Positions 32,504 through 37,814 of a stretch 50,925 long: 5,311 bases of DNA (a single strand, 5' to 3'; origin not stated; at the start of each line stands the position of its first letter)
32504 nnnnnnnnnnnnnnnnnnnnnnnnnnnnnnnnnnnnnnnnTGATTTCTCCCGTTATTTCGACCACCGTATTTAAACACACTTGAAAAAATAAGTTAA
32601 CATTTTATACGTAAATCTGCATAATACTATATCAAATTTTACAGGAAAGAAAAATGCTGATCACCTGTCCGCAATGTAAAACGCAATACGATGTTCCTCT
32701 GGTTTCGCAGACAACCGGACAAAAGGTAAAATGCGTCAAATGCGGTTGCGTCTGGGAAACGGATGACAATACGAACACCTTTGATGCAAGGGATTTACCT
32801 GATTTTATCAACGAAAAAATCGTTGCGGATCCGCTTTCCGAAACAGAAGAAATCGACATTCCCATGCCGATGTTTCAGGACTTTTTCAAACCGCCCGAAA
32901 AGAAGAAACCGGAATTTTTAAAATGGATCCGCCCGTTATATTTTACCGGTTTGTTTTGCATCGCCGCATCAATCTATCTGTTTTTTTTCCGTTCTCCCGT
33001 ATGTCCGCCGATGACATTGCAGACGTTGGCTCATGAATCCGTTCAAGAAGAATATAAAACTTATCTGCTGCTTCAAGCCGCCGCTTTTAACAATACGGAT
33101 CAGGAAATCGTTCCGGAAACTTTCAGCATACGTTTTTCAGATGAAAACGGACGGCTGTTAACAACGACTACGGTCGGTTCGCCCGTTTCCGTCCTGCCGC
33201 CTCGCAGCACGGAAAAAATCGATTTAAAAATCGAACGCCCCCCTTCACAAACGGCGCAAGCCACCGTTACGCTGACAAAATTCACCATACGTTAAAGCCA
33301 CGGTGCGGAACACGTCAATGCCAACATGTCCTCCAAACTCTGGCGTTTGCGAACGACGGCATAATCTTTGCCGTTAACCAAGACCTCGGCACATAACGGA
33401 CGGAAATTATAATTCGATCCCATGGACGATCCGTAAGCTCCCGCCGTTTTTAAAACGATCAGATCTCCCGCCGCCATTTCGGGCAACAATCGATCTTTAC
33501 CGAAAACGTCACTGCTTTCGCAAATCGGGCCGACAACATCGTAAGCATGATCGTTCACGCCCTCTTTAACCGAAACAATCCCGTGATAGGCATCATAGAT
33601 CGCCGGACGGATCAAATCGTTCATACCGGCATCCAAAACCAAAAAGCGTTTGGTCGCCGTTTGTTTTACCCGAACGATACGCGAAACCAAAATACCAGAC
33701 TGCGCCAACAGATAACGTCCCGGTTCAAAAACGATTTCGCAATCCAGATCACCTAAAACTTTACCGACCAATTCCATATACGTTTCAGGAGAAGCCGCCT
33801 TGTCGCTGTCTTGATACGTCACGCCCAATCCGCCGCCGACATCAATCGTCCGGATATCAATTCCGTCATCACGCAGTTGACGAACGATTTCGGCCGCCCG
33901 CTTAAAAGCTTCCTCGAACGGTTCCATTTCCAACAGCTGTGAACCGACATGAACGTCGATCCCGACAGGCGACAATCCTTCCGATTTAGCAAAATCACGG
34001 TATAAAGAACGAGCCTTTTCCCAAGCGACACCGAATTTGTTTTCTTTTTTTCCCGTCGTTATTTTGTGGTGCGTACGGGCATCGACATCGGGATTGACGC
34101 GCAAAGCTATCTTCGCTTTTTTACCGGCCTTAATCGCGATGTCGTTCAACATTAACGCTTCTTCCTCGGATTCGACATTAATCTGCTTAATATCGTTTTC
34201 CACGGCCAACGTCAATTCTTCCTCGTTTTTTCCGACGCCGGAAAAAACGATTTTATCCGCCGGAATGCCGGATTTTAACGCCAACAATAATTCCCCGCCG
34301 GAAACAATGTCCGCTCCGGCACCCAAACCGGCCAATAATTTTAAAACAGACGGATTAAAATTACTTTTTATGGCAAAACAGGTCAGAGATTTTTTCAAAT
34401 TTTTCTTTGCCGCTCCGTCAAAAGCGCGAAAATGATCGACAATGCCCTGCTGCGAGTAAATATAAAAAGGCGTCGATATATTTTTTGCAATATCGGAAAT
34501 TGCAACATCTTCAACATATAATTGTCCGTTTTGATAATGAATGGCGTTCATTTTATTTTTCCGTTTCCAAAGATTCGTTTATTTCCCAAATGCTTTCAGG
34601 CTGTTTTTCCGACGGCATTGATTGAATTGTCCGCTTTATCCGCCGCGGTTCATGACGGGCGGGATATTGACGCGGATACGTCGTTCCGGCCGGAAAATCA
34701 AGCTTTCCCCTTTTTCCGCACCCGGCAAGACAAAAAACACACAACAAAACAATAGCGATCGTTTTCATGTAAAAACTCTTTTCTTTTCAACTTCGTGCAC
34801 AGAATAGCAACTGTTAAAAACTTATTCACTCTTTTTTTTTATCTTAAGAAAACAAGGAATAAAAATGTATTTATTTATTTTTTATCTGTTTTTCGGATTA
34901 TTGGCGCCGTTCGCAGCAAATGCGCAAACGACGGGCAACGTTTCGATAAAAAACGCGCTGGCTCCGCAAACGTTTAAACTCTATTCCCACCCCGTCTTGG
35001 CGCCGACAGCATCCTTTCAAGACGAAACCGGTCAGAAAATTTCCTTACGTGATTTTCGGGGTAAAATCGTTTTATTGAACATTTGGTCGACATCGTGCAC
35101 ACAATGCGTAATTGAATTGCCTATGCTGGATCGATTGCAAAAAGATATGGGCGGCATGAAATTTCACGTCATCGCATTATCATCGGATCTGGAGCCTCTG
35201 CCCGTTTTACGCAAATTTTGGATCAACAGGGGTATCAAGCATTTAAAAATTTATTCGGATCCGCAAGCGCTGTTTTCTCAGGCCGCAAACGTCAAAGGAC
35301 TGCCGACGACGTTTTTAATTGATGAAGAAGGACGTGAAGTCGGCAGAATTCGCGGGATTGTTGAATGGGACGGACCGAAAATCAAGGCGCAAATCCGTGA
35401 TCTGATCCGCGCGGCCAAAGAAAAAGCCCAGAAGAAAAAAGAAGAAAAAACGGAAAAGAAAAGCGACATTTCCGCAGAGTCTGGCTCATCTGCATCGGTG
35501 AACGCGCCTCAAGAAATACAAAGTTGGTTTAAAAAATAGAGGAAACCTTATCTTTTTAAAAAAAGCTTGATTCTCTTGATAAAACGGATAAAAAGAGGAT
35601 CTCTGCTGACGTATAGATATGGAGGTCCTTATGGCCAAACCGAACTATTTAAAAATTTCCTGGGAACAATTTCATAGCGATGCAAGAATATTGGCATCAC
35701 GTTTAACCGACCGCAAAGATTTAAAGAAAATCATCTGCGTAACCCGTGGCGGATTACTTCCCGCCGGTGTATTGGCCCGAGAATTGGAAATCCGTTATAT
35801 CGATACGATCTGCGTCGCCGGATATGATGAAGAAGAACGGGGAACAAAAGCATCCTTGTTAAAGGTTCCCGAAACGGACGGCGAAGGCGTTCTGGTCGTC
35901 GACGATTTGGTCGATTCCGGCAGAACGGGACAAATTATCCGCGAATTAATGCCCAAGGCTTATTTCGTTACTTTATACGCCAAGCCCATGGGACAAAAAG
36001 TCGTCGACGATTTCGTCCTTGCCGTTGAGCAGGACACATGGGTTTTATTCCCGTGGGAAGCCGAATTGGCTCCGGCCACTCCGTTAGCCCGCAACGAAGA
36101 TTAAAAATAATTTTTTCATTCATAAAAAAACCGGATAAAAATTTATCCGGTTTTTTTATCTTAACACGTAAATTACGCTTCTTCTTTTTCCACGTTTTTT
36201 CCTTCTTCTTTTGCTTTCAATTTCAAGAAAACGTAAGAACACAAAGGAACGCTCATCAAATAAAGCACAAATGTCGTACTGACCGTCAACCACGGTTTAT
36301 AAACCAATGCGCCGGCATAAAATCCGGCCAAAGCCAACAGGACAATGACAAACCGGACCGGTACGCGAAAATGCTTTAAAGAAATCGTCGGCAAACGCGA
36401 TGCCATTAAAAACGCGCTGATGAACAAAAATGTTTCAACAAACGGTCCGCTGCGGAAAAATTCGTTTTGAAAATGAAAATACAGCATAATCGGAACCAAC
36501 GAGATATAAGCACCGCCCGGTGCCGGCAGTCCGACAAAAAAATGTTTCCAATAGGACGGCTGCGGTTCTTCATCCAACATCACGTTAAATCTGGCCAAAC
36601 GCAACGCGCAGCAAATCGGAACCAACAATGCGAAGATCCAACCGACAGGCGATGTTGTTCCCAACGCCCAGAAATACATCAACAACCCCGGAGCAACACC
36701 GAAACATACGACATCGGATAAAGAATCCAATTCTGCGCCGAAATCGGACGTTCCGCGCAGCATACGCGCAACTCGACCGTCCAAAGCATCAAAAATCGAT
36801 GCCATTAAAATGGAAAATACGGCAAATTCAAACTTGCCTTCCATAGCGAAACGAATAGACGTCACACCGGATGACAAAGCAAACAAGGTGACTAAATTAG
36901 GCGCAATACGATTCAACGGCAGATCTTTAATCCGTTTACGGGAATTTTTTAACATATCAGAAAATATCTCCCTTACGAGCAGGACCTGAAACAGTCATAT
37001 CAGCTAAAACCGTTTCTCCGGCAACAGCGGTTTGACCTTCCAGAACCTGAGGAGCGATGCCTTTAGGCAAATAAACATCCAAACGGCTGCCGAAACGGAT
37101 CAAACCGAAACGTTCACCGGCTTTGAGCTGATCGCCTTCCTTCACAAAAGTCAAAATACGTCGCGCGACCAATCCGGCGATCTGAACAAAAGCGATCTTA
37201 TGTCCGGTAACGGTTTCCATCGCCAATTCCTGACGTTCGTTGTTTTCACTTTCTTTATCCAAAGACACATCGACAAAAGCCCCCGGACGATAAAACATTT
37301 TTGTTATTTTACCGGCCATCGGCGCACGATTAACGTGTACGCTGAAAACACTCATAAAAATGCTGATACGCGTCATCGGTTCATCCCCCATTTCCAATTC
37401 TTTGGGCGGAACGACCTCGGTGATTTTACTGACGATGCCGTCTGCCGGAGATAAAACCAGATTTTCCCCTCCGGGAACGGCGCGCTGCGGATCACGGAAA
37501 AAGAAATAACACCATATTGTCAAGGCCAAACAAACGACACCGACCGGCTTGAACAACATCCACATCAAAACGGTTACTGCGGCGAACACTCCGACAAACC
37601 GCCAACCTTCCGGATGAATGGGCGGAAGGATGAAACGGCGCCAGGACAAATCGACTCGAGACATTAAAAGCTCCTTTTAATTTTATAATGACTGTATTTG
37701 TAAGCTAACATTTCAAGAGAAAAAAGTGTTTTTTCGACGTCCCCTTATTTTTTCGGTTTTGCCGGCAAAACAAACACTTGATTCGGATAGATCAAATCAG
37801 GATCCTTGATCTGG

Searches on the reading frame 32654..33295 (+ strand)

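Call 28: search_protein_families(library=pfam, proteins=[window:32654-33295:+], max_evalue=0.0001)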
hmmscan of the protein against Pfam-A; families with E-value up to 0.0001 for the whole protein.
window:32654-33295:+ (213 aa): 2 families
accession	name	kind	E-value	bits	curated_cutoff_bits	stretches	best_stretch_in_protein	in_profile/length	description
PF13717.11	Zn_ribbon_4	-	7.3e-08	32.7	30.3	1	1-34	1-35/36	zinc-ribbon domain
PF13719.11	Zn_ribbon_5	-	1.9e-05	24.8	29.3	1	1-34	1-35/37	zinc-ribbon domain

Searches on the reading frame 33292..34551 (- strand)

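Call 28: search_protein_families(library=pfam, proteins=[window:33292-34551:-], max_evalue=0.0001)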
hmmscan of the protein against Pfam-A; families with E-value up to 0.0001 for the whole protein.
window:33292-34551:- (419 aa): 3 families
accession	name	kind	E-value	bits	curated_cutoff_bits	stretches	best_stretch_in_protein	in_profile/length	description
PF02784.22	Orn_Arg_deC_N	-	4.5e-60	203.5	23.4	1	47-283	10-247/247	Pyridoxal-dependent decarboxylase, pyridoxal binding domain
PF00278.28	Orn_DAP_Arg_deC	-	5e-28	97.6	23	1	29-371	1-95/95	Pyridoxal-dependent decarboxylase, C-terminal sheet domain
PF01168.26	Ala_racemase_N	-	1.7e-08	34.9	24.1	1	91-238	61-193/220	Alanine racemase, N-terminal domain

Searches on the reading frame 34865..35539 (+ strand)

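Call 28: search_protein_families(library=pfam, proteins=[window:34865-35539:+], max_evalue=0.0001)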
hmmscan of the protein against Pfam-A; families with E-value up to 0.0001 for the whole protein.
window:34865-35539:+ (224 aa): 3 families
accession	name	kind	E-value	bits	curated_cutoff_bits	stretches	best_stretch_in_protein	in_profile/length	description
PF08534.16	Redoxin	-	5.8e-17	62.3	26.6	1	46-168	6-138/148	Redoxin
PF00578.27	AhpC-TSA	-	6.5e-15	55.6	26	1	46-156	5-119/124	AhpC/TSA family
PF13905.12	Thioredoxin_8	-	6.9e-08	33.2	27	1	66-157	1-93/94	Thioredoxin-like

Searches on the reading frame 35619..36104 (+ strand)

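Call 28: search_protein_families(library=pfam, proteins=[window:35619-36104:+], max_evalue=0.0001)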
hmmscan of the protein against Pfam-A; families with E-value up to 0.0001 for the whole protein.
window:35619-36104:+ (161 aa): 1 family
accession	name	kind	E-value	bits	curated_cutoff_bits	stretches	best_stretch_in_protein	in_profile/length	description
PF00156.33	Pribosyltran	-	4.1e-15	55.9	26.3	1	24-151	17-156/158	Phosphoribosyl transferase domain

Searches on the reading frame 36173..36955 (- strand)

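Call 28: search_protein_families(library=pfam, proteins=[window:36173-36955:-], max_evalue=0.0001)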
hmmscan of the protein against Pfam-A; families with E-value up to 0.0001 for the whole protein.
window:36173-36955:- (260 aa): 1 family
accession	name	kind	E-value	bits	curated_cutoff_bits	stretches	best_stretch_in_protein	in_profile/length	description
PF01066.26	CDP-OH_P_transf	-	6.7e-23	82.2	22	1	17-172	2-138/152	CDP-alcohol phosphatidyltransferase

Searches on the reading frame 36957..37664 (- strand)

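Call 28: search_protein_families(library=pfam, proteins=[window:36957-37664:-], max_evalue=0.0001)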
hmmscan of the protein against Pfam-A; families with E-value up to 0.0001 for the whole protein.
window:36957-37664:- (235 aa): 1 family
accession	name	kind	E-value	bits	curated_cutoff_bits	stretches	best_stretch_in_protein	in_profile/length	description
PF02666.20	PS_Dcarbxylase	-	1.2e-45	156.1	22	1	49-220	2-197/198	Phosphatidylserine decarboxylase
